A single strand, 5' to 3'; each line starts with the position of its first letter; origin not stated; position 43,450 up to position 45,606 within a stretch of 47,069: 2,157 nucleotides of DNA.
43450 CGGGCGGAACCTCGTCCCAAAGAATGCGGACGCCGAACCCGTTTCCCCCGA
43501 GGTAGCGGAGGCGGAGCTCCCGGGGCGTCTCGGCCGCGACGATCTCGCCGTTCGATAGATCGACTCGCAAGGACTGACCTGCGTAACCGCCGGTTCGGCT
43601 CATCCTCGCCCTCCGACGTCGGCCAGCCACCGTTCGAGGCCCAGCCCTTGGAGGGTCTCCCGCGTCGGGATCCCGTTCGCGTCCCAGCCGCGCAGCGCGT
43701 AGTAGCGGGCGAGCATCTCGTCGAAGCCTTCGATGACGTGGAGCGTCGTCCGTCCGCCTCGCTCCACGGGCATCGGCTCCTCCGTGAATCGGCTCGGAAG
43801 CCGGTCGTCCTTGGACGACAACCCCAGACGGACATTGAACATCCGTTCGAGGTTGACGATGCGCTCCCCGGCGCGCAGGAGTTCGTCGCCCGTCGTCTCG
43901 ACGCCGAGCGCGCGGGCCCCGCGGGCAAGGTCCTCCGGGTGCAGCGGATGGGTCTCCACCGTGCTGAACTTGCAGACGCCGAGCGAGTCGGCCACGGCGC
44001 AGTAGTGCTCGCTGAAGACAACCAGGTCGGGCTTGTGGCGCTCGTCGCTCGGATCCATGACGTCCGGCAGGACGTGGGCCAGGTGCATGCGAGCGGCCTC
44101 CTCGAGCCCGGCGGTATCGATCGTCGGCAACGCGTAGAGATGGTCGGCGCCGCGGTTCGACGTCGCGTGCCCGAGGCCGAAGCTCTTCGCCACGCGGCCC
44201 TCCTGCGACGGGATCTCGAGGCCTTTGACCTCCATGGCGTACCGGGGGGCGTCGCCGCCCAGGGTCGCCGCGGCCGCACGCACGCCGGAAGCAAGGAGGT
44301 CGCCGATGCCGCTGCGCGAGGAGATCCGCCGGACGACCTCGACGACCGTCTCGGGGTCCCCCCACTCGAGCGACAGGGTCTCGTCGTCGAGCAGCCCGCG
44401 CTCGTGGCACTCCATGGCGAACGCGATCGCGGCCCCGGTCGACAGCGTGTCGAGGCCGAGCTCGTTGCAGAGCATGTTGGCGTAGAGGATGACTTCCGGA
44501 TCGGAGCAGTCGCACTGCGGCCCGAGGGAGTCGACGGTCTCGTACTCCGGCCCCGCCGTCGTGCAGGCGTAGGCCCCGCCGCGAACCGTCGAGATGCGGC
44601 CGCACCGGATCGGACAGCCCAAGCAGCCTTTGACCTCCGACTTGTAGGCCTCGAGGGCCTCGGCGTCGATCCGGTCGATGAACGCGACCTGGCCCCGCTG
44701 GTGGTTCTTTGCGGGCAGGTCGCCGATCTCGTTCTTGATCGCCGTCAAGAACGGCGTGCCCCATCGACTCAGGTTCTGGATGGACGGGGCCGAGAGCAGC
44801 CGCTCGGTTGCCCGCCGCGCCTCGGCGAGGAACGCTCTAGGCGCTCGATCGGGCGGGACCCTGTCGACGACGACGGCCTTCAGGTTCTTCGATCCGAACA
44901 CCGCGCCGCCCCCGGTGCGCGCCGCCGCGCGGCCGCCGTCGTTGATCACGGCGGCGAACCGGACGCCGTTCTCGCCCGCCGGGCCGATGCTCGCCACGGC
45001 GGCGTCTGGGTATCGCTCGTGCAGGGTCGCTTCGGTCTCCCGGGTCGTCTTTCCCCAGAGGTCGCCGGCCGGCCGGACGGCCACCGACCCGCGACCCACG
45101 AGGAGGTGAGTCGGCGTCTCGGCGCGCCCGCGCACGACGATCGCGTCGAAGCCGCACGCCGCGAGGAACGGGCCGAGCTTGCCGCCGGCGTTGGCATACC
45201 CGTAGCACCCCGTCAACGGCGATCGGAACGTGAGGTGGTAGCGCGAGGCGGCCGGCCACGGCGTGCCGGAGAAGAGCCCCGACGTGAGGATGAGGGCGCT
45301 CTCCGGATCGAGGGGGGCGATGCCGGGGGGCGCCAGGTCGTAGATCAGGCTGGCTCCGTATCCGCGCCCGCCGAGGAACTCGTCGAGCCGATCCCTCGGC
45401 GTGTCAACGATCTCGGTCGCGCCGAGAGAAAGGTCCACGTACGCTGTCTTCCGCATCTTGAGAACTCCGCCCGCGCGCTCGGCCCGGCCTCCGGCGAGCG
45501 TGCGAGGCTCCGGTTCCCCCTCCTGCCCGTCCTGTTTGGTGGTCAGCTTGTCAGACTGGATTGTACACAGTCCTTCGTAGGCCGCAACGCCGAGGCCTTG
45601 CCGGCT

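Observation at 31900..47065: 15-kb cluster that looks like an undescribed, ATP-yielding anaerobic N-heterocycle degradation module built around two AOR enzymes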

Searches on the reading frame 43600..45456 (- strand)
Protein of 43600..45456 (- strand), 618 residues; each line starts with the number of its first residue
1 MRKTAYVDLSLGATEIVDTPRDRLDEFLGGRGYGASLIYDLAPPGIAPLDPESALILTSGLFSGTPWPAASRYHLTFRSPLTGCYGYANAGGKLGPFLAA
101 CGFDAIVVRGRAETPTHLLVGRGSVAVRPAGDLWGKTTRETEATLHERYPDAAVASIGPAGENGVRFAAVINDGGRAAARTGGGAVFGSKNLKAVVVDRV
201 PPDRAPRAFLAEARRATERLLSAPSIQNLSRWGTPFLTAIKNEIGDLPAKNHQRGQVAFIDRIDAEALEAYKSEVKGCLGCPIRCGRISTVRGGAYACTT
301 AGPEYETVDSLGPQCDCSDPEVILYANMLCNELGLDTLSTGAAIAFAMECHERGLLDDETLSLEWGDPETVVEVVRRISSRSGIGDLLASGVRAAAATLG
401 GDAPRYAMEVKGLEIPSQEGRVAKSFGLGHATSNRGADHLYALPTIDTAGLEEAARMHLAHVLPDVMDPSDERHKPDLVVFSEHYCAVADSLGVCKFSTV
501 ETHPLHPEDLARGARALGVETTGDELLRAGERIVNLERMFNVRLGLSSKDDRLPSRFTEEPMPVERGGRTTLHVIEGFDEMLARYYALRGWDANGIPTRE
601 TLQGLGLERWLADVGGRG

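Call 4: search_protein_families(library=pfam, proteins=[window:43600-45456:-], max_evalue=0.001)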
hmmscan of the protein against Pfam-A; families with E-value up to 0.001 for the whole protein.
window:43600-45456:- (618 aa): 2 families
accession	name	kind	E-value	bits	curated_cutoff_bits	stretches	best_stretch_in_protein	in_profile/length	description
PF01314.23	AFOR_C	-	8.4e-122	407.4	27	1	214-607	4-385/385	Aldehyde ferredoxin oxidoreductase, domains 2 & 3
PF02730.20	AFOR_N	-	2.5e-67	226.9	29.8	1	3-198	2-197/199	Aldehyde ferredoxin oxidoreductase, N-terminal domain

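Call 5: search_protein_families(library=ncbifam, proteins=[window:43600-45456:-], max_evalue=0.001)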
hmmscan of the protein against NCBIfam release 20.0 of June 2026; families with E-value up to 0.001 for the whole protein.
window:43600-45456:- (618 aa): 2 families
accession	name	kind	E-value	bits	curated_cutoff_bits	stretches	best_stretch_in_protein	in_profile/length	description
NF007354.0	PRK09849.1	equivalog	3e-47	161.6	868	1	10-198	16-205/703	aldehyde ferredoxin oxidoreductase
NF040818.1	GAPOR_Arch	equivalog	1.9e-07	29.8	1300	1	45-120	44-118/654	glyceraldehyde-3-phosphate:ferredoxin oxidoreductase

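Call 19: find_encoding_contigs(protein=window:43600-45456:-, flank=10000, max_places=6)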
Protein window:43600-45456:- (618 aa): 4 contigs read that carry it; 4 places shown.
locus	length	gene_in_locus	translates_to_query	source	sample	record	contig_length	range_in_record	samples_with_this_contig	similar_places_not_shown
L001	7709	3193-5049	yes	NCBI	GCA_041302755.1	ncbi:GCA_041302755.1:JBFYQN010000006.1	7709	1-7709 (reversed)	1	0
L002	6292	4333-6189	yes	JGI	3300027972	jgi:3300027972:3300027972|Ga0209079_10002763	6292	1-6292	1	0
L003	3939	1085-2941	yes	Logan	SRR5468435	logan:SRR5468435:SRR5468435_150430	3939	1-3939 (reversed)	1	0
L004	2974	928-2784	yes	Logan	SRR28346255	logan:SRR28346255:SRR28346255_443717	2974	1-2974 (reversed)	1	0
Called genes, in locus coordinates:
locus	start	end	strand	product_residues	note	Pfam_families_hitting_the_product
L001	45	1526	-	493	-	PF00291:PALP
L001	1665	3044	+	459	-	PF07969:Amidohydro_3 (faint), PF01979:Amidohydro_1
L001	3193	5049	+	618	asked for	PF02730:AFOR_N, PF01314:AFOR_C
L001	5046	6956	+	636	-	PF02730:AFOR_N, PF01314:AFOR_C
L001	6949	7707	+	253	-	?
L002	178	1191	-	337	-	PF10649:DUF2478, PF03266:NTPase_1, PF12900:Pyridox_ox_2 (weak), PF16242:Pyrid_ox_like, PF01243:PNPOx_N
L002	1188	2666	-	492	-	PF00291:PALP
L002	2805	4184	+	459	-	PF07969:Amidohydro_3 (faint), PF01979:Amidohydro_1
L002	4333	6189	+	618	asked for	PF02730:AFOR_N, PF01314:AFOR_C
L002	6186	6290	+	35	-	?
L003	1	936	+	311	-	?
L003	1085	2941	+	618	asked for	PF02730:AFOR_N, PF01314:AFOR_C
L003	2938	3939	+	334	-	?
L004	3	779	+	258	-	?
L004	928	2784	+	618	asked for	PF02730:AFOR_N, PF01314:AFOR_C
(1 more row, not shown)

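Call 21: search_solved_structures(query=window:43600-45456:-, max_evalue=1e-10)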
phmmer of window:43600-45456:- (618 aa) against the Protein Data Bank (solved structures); distinct sequences matched with E-value up to 1e-10: 9.
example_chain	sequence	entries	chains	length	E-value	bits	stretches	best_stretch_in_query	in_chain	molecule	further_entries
1aor_A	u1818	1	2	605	1.7e-115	390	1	7-608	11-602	ALDEHYDE FERREDOXIN OXIDOREDUCTASE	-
9mqx_D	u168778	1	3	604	1.4e-110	373.7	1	9-607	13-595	Aldehyde:ferredoxin oxidoreductase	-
9g7j_A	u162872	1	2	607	1.5e-101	343.9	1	21-611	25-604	Aldehyde ferredoxin oxidoreductase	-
8c0z_A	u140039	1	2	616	6.7e-93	315.3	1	8-607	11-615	Aldehyde:ferredoxin oxidoreductase,tungsten-containing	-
1b25_A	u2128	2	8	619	2.2e-81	277.3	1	6-608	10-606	PROTEIN (FORMALDEHYDE FERREDOXIN OXIDOREDUCTASE) | FORMALDEHYDE FERREDOXIN OXIDOREDUCTASE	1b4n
9q1t_A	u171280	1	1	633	7.5e-80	272.2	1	4-608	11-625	Tungsten-dependent aldehyde oxidoreductase WOR83 from Haloferax volcanii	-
4z3w_A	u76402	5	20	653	1.2e-53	185.7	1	6-198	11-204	Benzoyl-CoA reductase, putative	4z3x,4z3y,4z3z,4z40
6x6u_A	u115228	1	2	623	2.6e-53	184.6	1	6-441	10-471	Formaldehyde:ferredoxin oxidoreductase wor5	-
6x1o_A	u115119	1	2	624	2.6e-53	184.6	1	6-441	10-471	Formaldehyde:ferredoxin oxidoreductase wor5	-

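Call 23: search_protein_families(library=ncbifam, proteins=[L002:1188-2666:-, L002:178-1191:-], max_evalue=0.001)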
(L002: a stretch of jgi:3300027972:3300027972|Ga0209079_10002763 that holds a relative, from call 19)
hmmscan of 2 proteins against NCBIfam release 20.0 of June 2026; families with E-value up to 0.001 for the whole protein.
L002:1188-2666:- (492 aa): 8 families
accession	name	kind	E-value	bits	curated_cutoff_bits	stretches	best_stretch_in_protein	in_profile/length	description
TIGR01139.1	cysK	equivalog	1.7e-23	83.3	350.95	1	130-386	59-292/298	cysteine synthase A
TIGR01136.1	cysKM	subfamily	2.4e-21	76.4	344.15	1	131-386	60-293/299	cysteine synthase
NF007989.0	PRK10717.1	equivalog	1.9e-17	63.3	387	1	118-390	56-316/334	cysteine synthase A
TIGR01137.1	cysta_beta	equivalog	3.1e-17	62.4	510.25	1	88-390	23-309/457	cystathionine beta-synthase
TIGR03945.1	PLP_SbnA_fam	equivalog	8e-11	41.5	349.95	1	100-322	31-249/304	2,3-diaminopropionate biosynthesis protein SbnA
NF008735.0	PRK11761.1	equivalog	4.7e-08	32.6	413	1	137-323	72-245/296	cysteine synthase CysM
NF053679.1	CysteaSynCapA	equivalog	4.3e-06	25.7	600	1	149-322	88-267/329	cysteate synthase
TIGR01138.1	cysM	equivalog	8e-06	25.6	394.2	1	144-324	75-242/290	cysteine synthase B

L002:178-1191:- (337 aa): 4 families
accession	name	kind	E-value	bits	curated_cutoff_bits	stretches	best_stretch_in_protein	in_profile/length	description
NF010248.0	PRK13695.1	equivalog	8.8e-22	77.7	156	1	34-187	6-162/180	NTPase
TIGR03618.1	Rv1155_F420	subfamily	5.5e-13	49.2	79.05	1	209-286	10-89/127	TIGR03618 family F420-dependent PPOX class oxidoreductase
TIGR03666.1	Rv2061_F420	subfamily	0.00047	19.8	84.9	0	211-278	16-83/132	PPOX class F420-dependent oxidoreductase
TIGR03707.1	PPK2_P_aer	equivalog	0.00064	19.5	301.8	1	4-69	4-69/230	polyphosphate kinase 2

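Call 24: search_solved_structures(query=L002:1188-2666:-, max_evalue=0.001)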
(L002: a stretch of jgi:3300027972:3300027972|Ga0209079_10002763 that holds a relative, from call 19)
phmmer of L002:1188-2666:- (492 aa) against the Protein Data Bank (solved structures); distinct sequences matched with E-value up to 0.001: 97 (the best 60 are shown).
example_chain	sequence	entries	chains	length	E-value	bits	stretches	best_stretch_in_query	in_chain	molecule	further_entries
7n2t_A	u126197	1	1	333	5.5e-18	68.3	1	87-324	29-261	Cysteine synthase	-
8srt_A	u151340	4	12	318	1.1e-17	67.3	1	131-387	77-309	Cysteine synthase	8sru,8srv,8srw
8t2c_A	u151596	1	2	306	1.4e-17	67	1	131-387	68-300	Cysteine synthase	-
2isq_A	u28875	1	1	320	3.5e-16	62.3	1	88-322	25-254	Cysteine synthase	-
1z7w_A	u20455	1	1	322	3.5e-16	62.3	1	88-322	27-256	Cysteine synthase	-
9jxu_A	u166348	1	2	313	5.2e-16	61.8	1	132-386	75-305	Cysteine synthase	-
1z7y_A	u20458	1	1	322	8.8e-16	61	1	112-322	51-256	Cysteine synthase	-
4i1y_A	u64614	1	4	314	4.6e-15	58.6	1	82-326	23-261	Cysteine synthase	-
3rr2_A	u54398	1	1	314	5.8e-15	58.3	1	84-324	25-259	Cysteine synthase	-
7xrq_A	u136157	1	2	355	1.6e-14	56.9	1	83-324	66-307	Cystathionine beta-synthase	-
5b53_A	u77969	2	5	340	1.8e-14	56.7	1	147-322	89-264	Cysteine synthase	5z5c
2egu_A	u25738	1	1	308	6.5e-14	54.8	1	131-386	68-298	Cysteine synthase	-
4lmb_A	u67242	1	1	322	6.6e-14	54.8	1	87-325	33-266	Cysteine synthase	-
5b55_A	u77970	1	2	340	8.7e-14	54.4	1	147-322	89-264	Cysteine synthase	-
6c2h_A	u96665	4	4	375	1.2e-13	53.9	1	84-391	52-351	Cystathionine beta-synthase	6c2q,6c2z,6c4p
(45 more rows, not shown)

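Call 26: find_homologous_proteins(query=window:43600-45456:-, max_evalue=1e-50)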
Query window:43600-45456:- (618 aa): 3031 proteins with E <= 1e-50 among 8000 candidates; the best 120 are listed.
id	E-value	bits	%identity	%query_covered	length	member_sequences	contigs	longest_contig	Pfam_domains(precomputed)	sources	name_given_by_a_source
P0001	0.0e+0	1406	100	100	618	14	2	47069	PF02730.21,PF01314.24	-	-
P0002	0.0e+0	1198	85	100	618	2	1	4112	PF02730.21,PF01314.24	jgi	jgi:aldehyde:ferredoxin oxidoreductase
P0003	0.0e+0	1171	83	99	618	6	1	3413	PF02730.21,PF01314.24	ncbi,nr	ncbi:MAG: aldehyde ferredoxin oxidoreductase family protein [Candidatus Bipolaricaulis sp.]|nr:aldeh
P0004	2.0e-294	996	70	100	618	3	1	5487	PF02730.21,PF01314.24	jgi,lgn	jgi:aldehyde:ferredoxin oxidoreductase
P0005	2.5e-294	996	72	98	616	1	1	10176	PF02730.21,PF01314.24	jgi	jgi:aldehyde:ferredoxin oxidoreductase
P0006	1.7e-291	986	70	99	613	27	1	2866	PF02730.21,PF01314.24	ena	-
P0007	9.6e-290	980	70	98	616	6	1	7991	PF02730.21,PF01314.24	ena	-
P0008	5.3e-289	978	69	100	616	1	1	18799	PF02730.21,PF01314.24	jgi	-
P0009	3.1e-284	962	68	99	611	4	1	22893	PF02730.21,PF01314.24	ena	-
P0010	3.4e-281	952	68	98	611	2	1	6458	PF02730.21,PF01314.24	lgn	-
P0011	6.6e-280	948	67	99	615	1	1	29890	PF02730.21,PF01314.24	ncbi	ncbi:aldehyde ferredoxin oxidoreductase family protein [Candidatus Bipolaricaulota bacterium]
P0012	2.4e-279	946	70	98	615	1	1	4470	PF02730.21,PF01314.24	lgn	-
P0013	1.0e-278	944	66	100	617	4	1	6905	PF02730.21,PF01314.24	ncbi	-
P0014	2.0e-277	940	68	97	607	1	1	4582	PF02730.21,PF01314.24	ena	-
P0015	3.7e-277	939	66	100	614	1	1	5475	PF02730.21,PF01314.24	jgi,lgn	-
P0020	1.1e-275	934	67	100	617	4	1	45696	PF02730.21,PF01314.24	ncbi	-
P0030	7.0e-271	918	67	98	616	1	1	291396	PF02730.21,PF01314.24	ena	-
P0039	7.4e-249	845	64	98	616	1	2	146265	PF02730.21,PF01314.24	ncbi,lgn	-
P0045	1.7e-226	772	59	99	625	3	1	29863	PF02730.21,PF01314.24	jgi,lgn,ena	-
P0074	1.5e-214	732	55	99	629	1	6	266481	PF02730.21,PF01314.24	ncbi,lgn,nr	ncbi:MAG: aldehyde ferredoxin oxidoreductase family protein [Chloroflexi bacterium]|nr:aldehyde ferr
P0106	6.7e-212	723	55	99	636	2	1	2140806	PF02730.21,PF01314.24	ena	-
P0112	1.3e-211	722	52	98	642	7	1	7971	PF02730.21,PF01314.24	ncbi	ncbi:MAG: aldehyde ferredoxin oxidoreductase family protein [Methanosarcinaceae archaeon]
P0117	3.3e-211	721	56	99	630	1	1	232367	PF02730.21,PF01314.24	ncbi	-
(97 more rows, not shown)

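Call 27: find_encoding_contigs(protein=P0020, flank=10000, max_places=2)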
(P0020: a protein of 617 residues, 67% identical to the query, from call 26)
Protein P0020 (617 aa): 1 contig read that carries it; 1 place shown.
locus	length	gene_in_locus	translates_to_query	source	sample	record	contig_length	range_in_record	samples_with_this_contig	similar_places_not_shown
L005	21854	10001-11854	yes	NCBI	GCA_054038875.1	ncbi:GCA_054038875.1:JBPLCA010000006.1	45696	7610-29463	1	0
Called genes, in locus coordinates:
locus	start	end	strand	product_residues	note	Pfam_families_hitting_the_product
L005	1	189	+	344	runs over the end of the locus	PF08240:ADH_N, PF16912:Glu_dehyd_C, PF00107:ADH_zinc_N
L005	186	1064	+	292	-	PF00528:BPD_transp_1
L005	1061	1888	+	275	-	PF00528:BPD_transp_1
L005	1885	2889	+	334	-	PF00781:DAGK_cat (faint)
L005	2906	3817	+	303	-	PF01913:FTR, PF02741:FTR_C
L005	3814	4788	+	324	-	PF02289:MCH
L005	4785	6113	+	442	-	PF01979:Amidohydro_1, PF07969:Amidohydro_3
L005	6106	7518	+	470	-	PF01565:FAD_binding_4, PF02913:FAD-oxidase_C (weak)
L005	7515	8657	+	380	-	PF13183:Fer4_8, PF02754:CCG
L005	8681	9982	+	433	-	PF03747:ADP_ribosyl_GH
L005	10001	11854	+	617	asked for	PF02730:AFOR_N, PF01314:AFOR_C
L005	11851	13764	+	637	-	PF02730:AFOR_N, PF01314:AFOR_C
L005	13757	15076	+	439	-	PF22039:HUTI_composite_bact (weak), PF01979:Amidohydro_1, PF07969:Amidohydro_3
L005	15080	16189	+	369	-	PF01180:DHO_dh, PF12838:Fer4_7 (faint), PF00037:Fer4 (weak), PF12797:Fer4_2 (faint), PF12837:Fer4_6 (faint), PF00037:Fer4 (weak)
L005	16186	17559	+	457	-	PF01979:Amidohydro_1, PF12890:DHOase, PF07969:Amidohydro_3 (weak)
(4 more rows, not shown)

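Call 28: find_encoding_contigs(protein=P0030, flank=10000, max_places=2)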
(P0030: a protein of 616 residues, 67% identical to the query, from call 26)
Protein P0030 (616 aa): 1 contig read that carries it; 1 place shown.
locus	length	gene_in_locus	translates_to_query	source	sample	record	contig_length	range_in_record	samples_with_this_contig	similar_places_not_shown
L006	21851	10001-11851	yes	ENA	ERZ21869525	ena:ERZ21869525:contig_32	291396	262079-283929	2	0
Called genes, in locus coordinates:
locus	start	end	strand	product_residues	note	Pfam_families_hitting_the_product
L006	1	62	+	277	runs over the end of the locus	PF00528:BPD_transp_1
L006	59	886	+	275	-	PF00528:BPD_transp_1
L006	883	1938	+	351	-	PF00781:DAGK_cat (faint)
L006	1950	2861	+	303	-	PF01913:FTR, PF02741:FTR_C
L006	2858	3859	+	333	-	PF02289:MCH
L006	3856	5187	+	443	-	PF01979:Amidohydro_1, PF07969:Amidohydro_3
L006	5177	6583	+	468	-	PF01565:FAD_binding_4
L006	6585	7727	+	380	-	PF13183:Fer4_8, PF13534:Fer4_17 (weak), PF02754:CCG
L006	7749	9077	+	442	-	PF03747:ADP_ribosyl_GH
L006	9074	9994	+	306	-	PF00294:PfkB, PF08543:Phos_pyr_kin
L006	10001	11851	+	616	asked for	PF02730:AFOR_N, PF01314:AFOR_C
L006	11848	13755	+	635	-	PF02730:AFOR_N, PF01314:AFOR_C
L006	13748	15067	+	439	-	PF01979:Amidohydro_1, PF07969:Amidohydro_3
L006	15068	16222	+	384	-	PF01180:DHO_dh, PF12838:Fer4_7 (faint), PF14697:Fer4_21 (faint), PF12837:Fer4_6 (weak), PF00037:Fer4 (weak), PF12800:Fer4_4 (faint), PF13237:Fer4_10 (faint), PF00037:Fer4 (weak), +1 more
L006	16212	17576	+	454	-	PF01979:Amidohydro_1, PF12890:DHOase, PF07969:Amidohydro_3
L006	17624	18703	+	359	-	PF00005:ABC_tran, PF13304:AAA_21 (faint), PF17912:OB_MalK, PF08402:TOBE_2 (faint)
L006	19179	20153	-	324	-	PF01208:URO-D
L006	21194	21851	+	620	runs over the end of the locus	PF00111:Fer2, PF17651:Raco_middle, PF14574:RACo_C_ter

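Call 29: find_encoding_contigs(protein=P0039, flank=10000, max_places=2)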
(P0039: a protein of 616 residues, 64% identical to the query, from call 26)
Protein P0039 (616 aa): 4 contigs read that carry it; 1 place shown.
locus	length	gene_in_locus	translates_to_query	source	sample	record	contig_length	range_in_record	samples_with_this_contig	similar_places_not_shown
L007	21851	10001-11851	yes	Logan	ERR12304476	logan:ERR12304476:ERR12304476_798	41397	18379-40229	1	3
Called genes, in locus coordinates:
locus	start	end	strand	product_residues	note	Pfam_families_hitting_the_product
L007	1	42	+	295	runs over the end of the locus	PF00528:BPD_transp_1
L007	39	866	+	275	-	PF00528:BPD_transp_1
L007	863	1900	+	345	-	PF00781:DAGK_cat (faint)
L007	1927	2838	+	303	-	PF01913:FTR, PF02741:FTR_C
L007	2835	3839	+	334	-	PF02289:MCH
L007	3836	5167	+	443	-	PF01979:Amidohydro_1, PF07969:Amidohydro_3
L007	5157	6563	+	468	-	PF01565:FAD_binding_4, PF02913:FAD-oxidase_C (faint)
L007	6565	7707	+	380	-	PF13183:Fer4_8, PF13534:Fer4_17 (weak), PF02754:CCG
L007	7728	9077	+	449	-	PF03747:ADP_ribosyl_GH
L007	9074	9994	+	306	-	PF00294:PfkB, PF08543:Phos_pyr_kin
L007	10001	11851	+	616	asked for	PF02730:AFOR_N, PF01314:AFOR_C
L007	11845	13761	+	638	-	PF02730:AFOR_N, PF01314:AFOR_C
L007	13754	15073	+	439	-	PF01979:Amidohydro_1, PF07969:Amidohydro_3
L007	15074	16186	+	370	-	PF01180:DHO_dh, PF00037:Fer4 (weak), PF12837:Fer4_6 (weak), PF00037:Fer4 (weak)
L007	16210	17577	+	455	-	PF01979:Amidohydro_1, PF12890:DHOase, PF07969:Amidohydro_3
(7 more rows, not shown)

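Call 31: find_encoding_contigs(protein=P0074, flank=10000, max_places=2)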
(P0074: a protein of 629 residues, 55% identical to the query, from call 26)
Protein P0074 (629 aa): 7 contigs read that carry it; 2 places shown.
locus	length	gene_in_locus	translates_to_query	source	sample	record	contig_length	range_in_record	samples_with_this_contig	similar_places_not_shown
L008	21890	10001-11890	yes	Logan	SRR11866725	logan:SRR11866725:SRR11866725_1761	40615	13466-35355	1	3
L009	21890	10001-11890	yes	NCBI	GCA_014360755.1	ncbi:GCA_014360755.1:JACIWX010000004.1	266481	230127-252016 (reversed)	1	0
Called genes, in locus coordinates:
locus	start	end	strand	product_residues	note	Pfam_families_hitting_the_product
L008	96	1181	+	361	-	PF00493:MCM (faint), PF07728:AAA_5 (weak), PF01078:Mg_chelatase, PF17863:AAA_lid_2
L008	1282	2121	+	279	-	PF26791:AAPxQ, PF00092:VWA, PF13519:VWA_2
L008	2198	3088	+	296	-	PF00892:EamA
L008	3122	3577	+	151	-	PF00908:dTDP_sugar_isom, PF05523:FdtA (weak), PF14667:Polysacc_synt_C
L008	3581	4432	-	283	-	PF02361:CbiQ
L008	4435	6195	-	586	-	PF00005:ABC_tran, PF02463:SMC_N (faint), PF13191:AAA_16 (faint), PF13401:AAA_22 (faint), PF13555:AAA_29 (faint), PF13304:AAA_21 (faint), PF00005:ABC_tran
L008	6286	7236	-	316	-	-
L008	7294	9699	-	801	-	PF13802:Gal_mutarotas_2, PF01055:Glyco_hydro_31_2nd, PF21365:Glyco_hydro_31_3rd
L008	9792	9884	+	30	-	-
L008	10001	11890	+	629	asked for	PF02730:AFOR_N, PF01314:AFOR_C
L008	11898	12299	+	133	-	PF13237:Fer4_10, PF13247:Fer4_11, PF14697:Fer4_21 (weak), PF12838:Fer4_7, PF13187:Fer4_9, PF25160:LdpA_Fe-S-bd (weak), PF00037:Fer4, PF14697:Fer4_21, +7 more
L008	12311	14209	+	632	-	PF02730:AFOR_N, PF01314:AFOR_C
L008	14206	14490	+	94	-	PF02597:ThiS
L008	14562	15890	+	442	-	PF22039:HUTI_composite_bact (faint), PF01979:Amidohydro_1, PF07969:Amidohydro_3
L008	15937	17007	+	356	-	PF01180:DHO_dh, PF12797:Fer4_2 (faint), PF12837:Fer4_6 (weak), PF13237:Fer4_10, PF12838:Fer4_7, PF13187:Fer4_9, PF14697:Fer4_21, PF00037:Fer4 (weak), +1 more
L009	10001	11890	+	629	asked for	PF02730:AFOR_N, PF01314:AFOR_C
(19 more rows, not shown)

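Call 32: find_encoding_contigs(protein=P0045, flank=10000, max_places=2)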
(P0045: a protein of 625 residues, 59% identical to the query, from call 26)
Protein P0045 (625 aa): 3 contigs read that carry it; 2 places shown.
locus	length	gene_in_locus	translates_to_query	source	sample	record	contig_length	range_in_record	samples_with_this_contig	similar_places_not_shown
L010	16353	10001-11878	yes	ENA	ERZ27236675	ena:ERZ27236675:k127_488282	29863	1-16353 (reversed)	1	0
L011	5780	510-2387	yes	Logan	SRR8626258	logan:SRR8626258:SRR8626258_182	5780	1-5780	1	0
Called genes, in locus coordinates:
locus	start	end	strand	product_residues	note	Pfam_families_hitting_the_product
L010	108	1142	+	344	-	PF08240:ADH_N, PF16912:Glu_dehyd_C, PF00107:ADH_zinc_N, PF13602:ADH_zinc_N_2 (weak)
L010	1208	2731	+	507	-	PF00370:FGGY_N, PF02782:FGGY_C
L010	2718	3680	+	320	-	PF13384:HTH_23 (weak), PF04545:Sigma70_r4 (weak), PF08281:Sigma70_r4_2 (weak), PF12802:MarR_2 (faint), PF13412:HTH_24 (weak), PF13518:HTH_28 (faint), PF13545:HTH_Crp_2 (weak), PF04198:Sugar-bind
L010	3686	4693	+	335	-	PF03747:ADP_ribosyl_GH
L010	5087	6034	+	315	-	PF00528:BPD_transp_1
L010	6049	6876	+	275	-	PF00528:BPD_transp_1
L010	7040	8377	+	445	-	PF01547:SBP_bac_1, PF13416:SBP_bac_8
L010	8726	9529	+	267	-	PF01261:AP_endonuc_2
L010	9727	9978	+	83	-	PF00248:Aldo_ket_red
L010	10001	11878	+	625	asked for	PF02730:AFOR_N, PF01314:AFOR_C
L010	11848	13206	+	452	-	PF01979:Amidohydro_1, PF07969:Amidohydro_3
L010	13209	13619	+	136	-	PF12797:Fer4_2 (faint), PF12837:Fer4_6 (faint), PF14697:Fer4_21 (faint), PF13247:Fer4_11, PF13237:Fer4_10 (weak), PF12838:Fer4_7, PF13187:Fer4_9 (weak), PF00037:Fer4 (weak), +1 more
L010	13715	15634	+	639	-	PF02730:AFOR_N, PF01314:AFOR_C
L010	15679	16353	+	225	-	?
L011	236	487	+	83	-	PF00248:Aldo_ket_red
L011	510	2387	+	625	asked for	PF02730:AFOR_N, PF01314:AFOR_C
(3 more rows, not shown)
